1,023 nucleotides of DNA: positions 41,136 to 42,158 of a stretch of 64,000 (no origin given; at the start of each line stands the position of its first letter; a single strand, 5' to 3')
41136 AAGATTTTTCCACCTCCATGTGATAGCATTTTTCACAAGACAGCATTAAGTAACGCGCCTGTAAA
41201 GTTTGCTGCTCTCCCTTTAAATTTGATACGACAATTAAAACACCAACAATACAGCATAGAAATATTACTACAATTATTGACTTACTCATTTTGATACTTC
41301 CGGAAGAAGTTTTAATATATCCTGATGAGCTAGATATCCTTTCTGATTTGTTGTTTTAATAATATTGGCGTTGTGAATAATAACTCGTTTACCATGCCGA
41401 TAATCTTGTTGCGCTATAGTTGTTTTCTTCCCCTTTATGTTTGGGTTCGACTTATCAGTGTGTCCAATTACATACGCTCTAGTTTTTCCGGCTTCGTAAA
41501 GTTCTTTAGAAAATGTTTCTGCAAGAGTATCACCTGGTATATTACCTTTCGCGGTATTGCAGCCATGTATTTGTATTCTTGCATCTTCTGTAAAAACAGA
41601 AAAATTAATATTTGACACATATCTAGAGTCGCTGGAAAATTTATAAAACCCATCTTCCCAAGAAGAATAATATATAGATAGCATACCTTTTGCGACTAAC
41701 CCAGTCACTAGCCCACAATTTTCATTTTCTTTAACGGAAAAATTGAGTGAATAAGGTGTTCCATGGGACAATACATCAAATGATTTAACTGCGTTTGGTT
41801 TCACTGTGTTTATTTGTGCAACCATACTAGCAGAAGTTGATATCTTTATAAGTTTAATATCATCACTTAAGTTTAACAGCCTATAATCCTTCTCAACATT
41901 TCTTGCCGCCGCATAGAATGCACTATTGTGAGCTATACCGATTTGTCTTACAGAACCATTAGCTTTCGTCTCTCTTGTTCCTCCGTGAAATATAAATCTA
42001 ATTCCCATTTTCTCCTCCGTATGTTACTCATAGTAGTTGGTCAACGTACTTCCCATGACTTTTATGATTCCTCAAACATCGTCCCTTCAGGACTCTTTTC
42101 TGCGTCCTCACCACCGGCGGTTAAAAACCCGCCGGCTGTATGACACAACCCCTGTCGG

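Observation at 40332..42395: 2-kb islet inserted precisely at the purD 3' end, with duplication of the purD terminus (att-like 21-bp direct repeats)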

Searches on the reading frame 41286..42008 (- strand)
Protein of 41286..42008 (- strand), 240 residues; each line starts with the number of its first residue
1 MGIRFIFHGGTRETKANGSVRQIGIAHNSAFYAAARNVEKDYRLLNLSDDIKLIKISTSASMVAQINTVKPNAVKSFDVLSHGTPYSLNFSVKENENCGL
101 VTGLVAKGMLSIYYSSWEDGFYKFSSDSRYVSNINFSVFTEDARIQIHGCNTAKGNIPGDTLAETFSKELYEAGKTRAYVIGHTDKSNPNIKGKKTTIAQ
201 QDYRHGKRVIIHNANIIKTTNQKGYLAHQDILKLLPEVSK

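Call 8: search_protein_families(library=pfam, proteins=[window:41286-42008:-], max_evalue=0.1)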
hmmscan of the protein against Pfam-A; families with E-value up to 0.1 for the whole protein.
window:41286-42008:- (240 aa): 1 family
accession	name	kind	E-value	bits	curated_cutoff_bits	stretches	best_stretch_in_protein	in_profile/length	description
PF14252.11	DUF4347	-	0.014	15.5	24.6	0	46-91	17-64/164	Domain of unknown function (DUF4347)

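Call 9: search_protein_families(library=ncbifam, proteins=[window:41286-42008:-], max_evalue=0.1)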
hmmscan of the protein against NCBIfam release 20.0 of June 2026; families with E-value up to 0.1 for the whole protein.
window:41286-42008:- (240 aa): 0 families

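Call 15: find_homologous_proteins(query=window:41286-42005:-, max_evalue=0.001)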
Query window:41286-42005:- (239 aa): 93 proteins with E <= 0.001 among 278 candidates.
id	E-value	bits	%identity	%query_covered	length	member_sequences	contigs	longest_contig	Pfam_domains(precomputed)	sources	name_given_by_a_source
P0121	1.4e-154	530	100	100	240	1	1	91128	-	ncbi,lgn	-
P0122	8.7e-112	390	72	99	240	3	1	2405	-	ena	-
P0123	1.7e-107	376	70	98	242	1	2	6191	-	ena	-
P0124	1.5e-99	350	66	98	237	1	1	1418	-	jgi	jgi:hypothetical protein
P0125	1.1e-98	347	67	97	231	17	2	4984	-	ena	-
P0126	1.2e-98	347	79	80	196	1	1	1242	-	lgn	-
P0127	1.6e-98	347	67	97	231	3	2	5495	-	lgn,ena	-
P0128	2.4e-97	343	67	96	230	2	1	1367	-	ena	-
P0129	1.1e-96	341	64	97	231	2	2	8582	-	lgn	-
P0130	1.2e-96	341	66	97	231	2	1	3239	-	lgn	-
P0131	1.6e-96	340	65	97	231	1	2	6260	-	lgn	-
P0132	2.3e-96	340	64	97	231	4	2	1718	-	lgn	-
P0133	4.6e-96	339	65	97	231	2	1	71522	-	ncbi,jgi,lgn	ncbi:MAG: hypothetical protein ACI93R_000583 [Flavobacteriales bacterium]|jgi:hypothetical protein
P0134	7.6e-96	338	65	98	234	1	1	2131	-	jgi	jgi:hypothetical protein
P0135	1.1e-95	337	67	98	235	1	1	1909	-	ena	-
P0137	9.3e-95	334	65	97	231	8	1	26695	-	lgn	-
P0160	1.3e-86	308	62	96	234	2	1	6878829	-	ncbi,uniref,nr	ncbi:hypothetical protein [Agarilytica rhodophyticola]|uniref:hypothetical protein n=1 Tax=Agarilyti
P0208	4.4e-26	110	34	97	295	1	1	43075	-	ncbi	ncbi:MAG: RHS repeat-associated core domain-containing protein, partial [Bacteroidota bacterium]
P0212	4.1e-21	94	33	97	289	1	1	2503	-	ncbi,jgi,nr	ncbi:MAG: RHS repeat-associated core domain-containing protein [Bacteroidales bacterium]|jgi:RHS rep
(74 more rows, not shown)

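Call 17: find_encoding_contigs(protein=P0123, flank=6000, max_places=4)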
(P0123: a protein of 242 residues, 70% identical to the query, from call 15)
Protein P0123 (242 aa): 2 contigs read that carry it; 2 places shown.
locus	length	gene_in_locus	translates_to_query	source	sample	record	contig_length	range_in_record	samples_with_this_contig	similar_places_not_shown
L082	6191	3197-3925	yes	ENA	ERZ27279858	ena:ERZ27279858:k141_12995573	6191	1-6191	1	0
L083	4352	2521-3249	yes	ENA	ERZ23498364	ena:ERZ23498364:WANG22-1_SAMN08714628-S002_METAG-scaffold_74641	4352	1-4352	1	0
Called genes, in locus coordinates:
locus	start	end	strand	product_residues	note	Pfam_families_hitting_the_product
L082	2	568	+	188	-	?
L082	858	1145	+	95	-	-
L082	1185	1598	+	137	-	-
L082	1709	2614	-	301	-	-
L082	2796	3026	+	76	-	-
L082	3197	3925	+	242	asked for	-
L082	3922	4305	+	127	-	-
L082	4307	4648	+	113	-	-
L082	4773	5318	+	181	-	PF00239:Resolvase, PF13384:HTH_23 (faint), PF13936:HTH_38 (faint), PF02796:HTH_7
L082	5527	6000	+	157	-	-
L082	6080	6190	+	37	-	?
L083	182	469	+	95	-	-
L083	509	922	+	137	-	-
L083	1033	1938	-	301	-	-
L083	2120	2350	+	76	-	-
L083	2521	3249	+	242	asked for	-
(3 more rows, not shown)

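Call 18: find_encoding_contigs(protein=P0160, flank=8000, max_places=3)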
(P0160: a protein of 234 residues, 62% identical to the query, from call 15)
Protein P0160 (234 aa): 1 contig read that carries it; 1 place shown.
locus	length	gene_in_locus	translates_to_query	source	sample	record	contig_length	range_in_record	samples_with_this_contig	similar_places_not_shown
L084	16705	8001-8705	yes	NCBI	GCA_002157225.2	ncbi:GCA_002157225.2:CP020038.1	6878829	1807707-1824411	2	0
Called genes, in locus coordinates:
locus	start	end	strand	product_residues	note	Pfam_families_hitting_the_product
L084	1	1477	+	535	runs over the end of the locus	PF05136:Phage_portal_2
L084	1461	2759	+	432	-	PF25145:NfeD1b_N, PF01343:Peptidase_S49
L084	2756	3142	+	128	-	PF02924:HDPD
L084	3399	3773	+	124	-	PF13639:zf-RING_2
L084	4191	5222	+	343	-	PF03864:Phage_cap_E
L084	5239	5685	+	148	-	-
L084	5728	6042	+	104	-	PF05354:Phage_attach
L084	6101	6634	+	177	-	PF06763:Minor_tail_Z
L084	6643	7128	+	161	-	-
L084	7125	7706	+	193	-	PF04717:Phage_base_V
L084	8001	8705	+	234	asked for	-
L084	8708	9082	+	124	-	-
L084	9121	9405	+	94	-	-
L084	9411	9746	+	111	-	PF04965:GPW_gp25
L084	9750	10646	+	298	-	PF26776:Baseplate_J_N, PF26078:Baseplate_J_M, PF26079:Baseplate_J_C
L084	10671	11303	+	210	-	PF09684:Tail_P2_I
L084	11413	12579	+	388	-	PF12571:Phage_tail_fib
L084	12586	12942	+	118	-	-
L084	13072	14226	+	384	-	PF22671:Gp18_domIII_N (weak), PF04984:Phage_sheath_1, PF17482:Phage_sheath_1C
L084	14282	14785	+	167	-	PF04985:Phage_tube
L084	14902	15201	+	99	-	-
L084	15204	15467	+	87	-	PF10109:Phage_TAC_7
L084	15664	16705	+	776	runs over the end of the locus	PF10145:PhageMin_Tail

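Call 19: search_protein_families(library=padloc, proteins=[window:41286-42008:-], max_evalue=1)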
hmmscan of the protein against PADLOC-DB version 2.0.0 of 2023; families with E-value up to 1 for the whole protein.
window:41286-42008:- (240 aa): 0 families

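Call 20: search_protein_families(library=phrogs, proteins=[window:41286-42008:-], max_evalue=1)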
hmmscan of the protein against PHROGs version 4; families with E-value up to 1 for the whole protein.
window:41286-42008:- (240 aa): 2 families
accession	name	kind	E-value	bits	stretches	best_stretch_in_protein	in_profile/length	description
phrog_17567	-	unknown function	0.049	14.8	1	52-118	61-129/146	-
phrog_36914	-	unknown function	0.22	12.7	1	64-102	9-45/86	-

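Call 42: find_encoding_contigs(protein=P0137, flank=8000, max_places=3)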
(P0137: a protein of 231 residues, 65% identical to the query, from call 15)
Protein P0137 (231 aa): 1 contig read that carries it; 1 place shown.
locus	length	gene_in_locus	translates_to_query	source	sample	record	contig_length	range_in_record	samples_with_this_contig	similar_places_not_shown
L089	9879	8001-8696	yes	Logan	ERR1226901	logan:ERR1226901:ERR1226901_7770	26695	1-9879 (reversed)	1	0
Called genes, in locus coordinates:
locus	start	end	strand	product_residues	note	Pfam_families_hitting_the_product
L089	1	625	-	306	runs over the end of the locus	PF13182:DUF4007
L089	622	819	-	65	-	-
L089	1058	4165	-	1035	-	PF02811:PHP, PF07733:DNA_pol3_alpha, PF17657:DNA_pol3_finger, PF14579:HHH_6, PF01336:tRNA_anti-codon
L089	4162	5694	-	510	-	PF00817:IMS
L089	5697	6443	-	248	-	-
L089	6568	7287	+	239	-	PF02586:SRAP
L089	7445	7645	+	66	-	PF02599:CsrA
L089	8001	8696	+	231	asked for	-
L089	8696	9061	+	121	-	-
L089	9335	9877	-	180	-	?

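Call 43: find_encoding_contigs(protein=P0133, flank=8000, max_places=3)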
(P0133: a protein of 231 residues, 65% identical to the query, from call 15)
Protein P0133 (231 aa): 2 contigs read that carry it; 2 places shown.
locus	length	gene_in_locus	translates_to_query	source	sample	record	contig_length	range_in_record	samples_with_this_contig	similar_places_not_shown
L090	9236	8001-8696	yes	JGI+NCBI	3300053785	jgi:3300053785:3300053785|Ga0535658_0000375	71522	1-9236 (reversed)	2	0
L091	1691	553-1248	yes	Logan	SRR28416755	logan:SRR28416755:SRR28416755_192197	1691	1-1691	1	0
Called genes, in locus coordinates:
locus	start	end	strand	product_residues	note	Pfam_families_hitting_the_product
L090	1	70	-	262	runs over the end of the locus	-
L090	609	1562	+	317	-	PF00005:ABC_tran, PF13304:AAA_21 (faint)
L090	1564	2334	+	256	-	PF01061:ABC2_membrane, PF12698:ABC2_membrane_3 (weak)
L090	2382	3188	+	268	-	PF14819:QueF_N, PF14489:QueF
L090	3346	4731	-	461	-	PF00211:Guanylate_cyc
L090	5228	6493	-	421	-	-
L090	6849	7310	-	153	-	-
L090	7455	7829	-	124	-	-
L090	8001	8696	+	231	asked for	-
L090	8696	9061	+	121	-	-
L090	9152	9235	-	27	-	?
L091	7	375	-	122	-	-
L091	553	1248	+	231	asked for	-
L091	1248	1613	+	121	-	-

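Call 48: predict_structure(alignment_id=A2)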
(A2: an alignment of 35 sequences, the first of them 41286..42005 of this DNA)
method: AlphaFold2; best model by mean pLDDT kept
length: 239 residues; sequences in the alignment: 35
mean_pLDDT: 91.5   pTM: 0.90
mean pLDDT of the five models: 91.5, 89.2, 88.9, 89.0, 88.3
residues with pLDDT >= 90: 169; 70-90: 62; 50-70: 7; < 50: 1
segments of 3 or more residues with pLDDT < 50: none
pLDDT, mean of each block of 10 residues (from residue 1): 96 90 92 95 92 97 98 98 93 89 89 66 93 98 91 87 98 98 85 83 93 97 95 82
secondary structure, 60 per line:
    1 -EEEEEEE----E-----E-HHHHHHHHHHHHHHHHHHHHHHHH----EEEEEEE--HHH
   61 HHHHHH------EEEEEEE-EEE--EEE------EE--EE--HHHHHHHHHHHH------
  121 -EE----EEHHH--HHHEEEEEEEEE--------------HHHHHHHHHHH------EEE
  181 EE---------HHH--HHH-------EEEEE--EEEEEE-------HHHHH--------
elements in order: E2-8 H21-44 E49-55 H58-66 E73-79 E81-83 E86-88 H103-114 E138-146 H161-171 E178-182 E207-211 E214-219 H227-231
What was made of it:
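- On Polymorphic-toxin toxin-immunity cassette (Tox-Caspase type): AF2 pLDDT 91.5 (call 48).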

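Call 52: fold_search(model_id=the predicted structure, library=pdb)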
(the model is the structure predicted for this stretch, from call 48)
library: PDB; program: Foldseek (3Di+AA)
matches with E <= 10: 581; with E <= 0.001: 0
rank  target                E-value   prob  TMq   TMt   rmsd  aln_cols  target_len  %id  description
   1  3gcd_A                2.5e-03  0.89  0.29  0.33  13.1       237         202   11  Structure of the V. cholerae RTX cysteine protease domain in complex with an aza-Leucine peptide inhibitor (released 2009-05-26)
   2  5iab_A                3.6e-03  0.98  0.38  0.38   9.9       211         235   12  Caspase 3 V266D (released 2016-10-26)
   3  7xn6_A                5.3e-03  0.98  0.38  0.42   8.2       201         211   13  Cryo-EM structure of CopC-CaM-caspase-3 with ADPR-deacylization (released 2022-12-14)
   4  9bja_A                6.8e-03  0.72  0.32  0.31  10.6       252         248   12  C. difficile Tcdb cysteine protease domain in complex with IP6 (released 2024-07-03)
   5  4prz_A                8.7e-03  0.93  0.38  0.38  11.8       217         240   12  Caspase-8 specific unnatural amino acid peptides (released 2015-01-21)
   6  1pyo_C                1.2e-02  0.75  0.27  0.37  14.0       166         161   16  Crystal Structure of Human Caspase-2 in Complex with Acetyl-Leu-Asp-Glu-Ser-Asp-cho (released 2003-08-26)
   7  6kmv_R                1.3e-02  0.72  0.27  0.38  13.3       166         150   14  caspase-11 C254A P22/P10 in complex with mouse GSDMD-C domain (released 2020-03-11)
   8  8dgz_B                1.4e-02  0.96  0.38  0.40  10.3       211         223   10  Caspase-7 bound to substrate mimic and allosteric inhibitor (released 2023-07-05)
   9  2p2c_I                1.4e-02  0.95  0.31  0.45  12.8       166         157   11  Inhibition of caspase-2 by a designed ankyrin repeat protein (DARPin) (released 2007-05-22)
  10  5iar_A                1.7e-02  0.93  0.39  0.39   9.7       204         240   14  Caspase 3 V266W (released 2016-10-26)
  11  1shl_B                1.7e-02  0.87  0.32  0.37  10.6       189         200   11  CASPASE-7 IN COMPLEX WITH FICA ALLOSTERIC INHIBITOR (released 2004-08-17)
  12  3pa8_A                1.7e-02  0.63  0.32  0.32  11.1       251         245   12  Structure of the C. difficile TcdB cysteine protease domain in complex with a peptide inhibitor (released 2010-12-15)
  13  2p2c_A                1.8e-02  0.84  0.29  0.40  13.9       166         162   16  Inhibition of caspase-2 by a designed ankyrin repeat protein (DARPin) (released 2007-05-22)
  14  2nn3_D                2.0e-02  0.93  0.39  0.36  11.3       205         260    9  structure of pro-sf-caspase-1 (released 2007-10-23)
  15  2p2c_K                2.4e-02  0.93  0.31  0.45  12.4       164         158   12  Inhibition of caspase-2 by a designed ankyrin repeat protein (DARPin) (released 2007-05-22)
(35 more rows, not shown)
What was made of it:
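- On Polymorphic-toxin toxin-immunity cassette (Tox-Caspase type): Best PDB matches are MARTX CPD, caspases and TcdB CPD, but the scores are weak (E 2.5e-3, TM 0.3-0.4; call 52).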

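Call 76: search_dna_similar(query=window:41286-42005:-, collection=phages, mode=protein, max_evalue=0.001)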
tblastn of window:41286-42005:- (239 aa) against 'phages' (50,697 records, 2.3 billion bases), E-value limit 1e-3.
No match.
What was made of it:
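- Tried and rejected: The phage collection gave no toxin hit (call 76).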

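Call 77: search_dna_similar(query=window:41286-42005:-, collection=plasmids, mode=protein, max_evalue=0.001)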
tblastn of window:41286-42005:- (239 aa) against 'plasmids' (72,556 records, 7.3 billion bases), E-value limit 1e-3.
Records with a match: 1; places in all: 1; records where one place covers at least 80% of the query: 1.
Best place of each record, by identity: <60% 1.
By first word of the organism name: Helicobacter 1.
By predicted mobility (MOB-suite, as given by PLSDB): non-mobilizable 1.
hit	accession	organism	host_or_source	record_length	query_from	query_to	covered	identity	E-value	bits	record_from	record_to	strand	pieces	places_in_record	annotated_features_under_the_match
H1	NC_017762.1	Helicobacter cinaedi PAGU611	-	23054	2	225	94%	29.3%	1e-19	94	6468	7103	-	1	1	hypothetical protein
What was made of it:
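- Tried and rejected: The plasmid collection gave one weak hit, on a Helicobacter cinaedi plasmid (call 77).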

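Call 78: search_protein_families(library=pfam, proteins=[L082:4307-4648:+, L082:2796-3026:+, L084:9121-9405:+, L082:1709-2614:-], max_evalue=0.01)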
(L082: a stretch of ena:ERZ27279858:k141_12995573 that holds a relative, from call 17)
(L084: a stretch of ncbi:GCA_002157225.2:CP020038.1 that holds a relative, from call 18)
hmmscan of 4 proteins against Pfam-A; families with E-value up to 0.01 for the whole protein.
L082:4307-4648:+ (113 aa): 0 families

L082:2796-3026:+ (76 aa): 0 families

L084:9121-9405:+ (94 aa): 2 families
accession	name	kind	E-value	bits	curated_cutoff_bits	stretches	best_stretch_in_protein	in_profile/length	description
PF23768.1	DUF7167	-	0.0056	17.2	24.4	1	74-93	25-44/60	Domain of unknown function (DUF7167)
PF01527.26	HTH_Tnp_1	-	0.0057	17.3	24.1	1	17-81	7-72/75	Transposase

L082:1709-2614:- (301 aa): 0 families

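Call 87: find_encoding_contigs(protein=P0122, flank=5000, max_places=4)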
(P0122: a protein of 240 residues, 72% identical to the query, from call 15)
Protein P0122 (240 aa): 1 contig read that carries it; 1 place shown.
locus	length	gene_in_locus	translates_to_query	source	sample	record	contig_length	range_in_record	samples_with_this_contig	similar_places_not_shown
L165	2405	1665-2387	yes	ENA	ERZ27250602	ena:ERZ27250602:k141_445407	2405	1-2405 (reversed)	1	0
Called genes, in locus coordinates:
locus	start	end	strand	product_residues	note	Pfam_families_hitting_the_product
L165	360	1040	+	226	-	-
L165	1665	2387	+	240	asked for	-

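Call 88: find_encoding_contigs(protein=P0126, flank=5000, max_places=4)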
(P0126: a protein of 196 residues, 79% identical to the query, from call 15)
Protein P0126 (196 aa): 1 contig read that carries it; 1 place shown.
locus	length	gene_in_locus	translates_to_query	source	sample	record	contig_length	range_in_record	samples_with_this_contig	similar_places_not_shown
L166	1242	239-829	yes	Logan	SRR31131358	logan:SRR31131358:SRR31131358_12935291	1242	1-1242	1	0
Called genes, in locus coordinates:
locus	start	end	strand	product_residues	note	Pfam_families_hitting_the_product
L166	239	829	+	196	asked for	-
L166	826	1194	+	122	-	-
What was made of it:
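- The toxin and partner pair recurs in a P2-like prophage tail module, next to a resolvase, and at contig ends in unrelated bacteria (calls 17, 18, 42, 43, 88).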
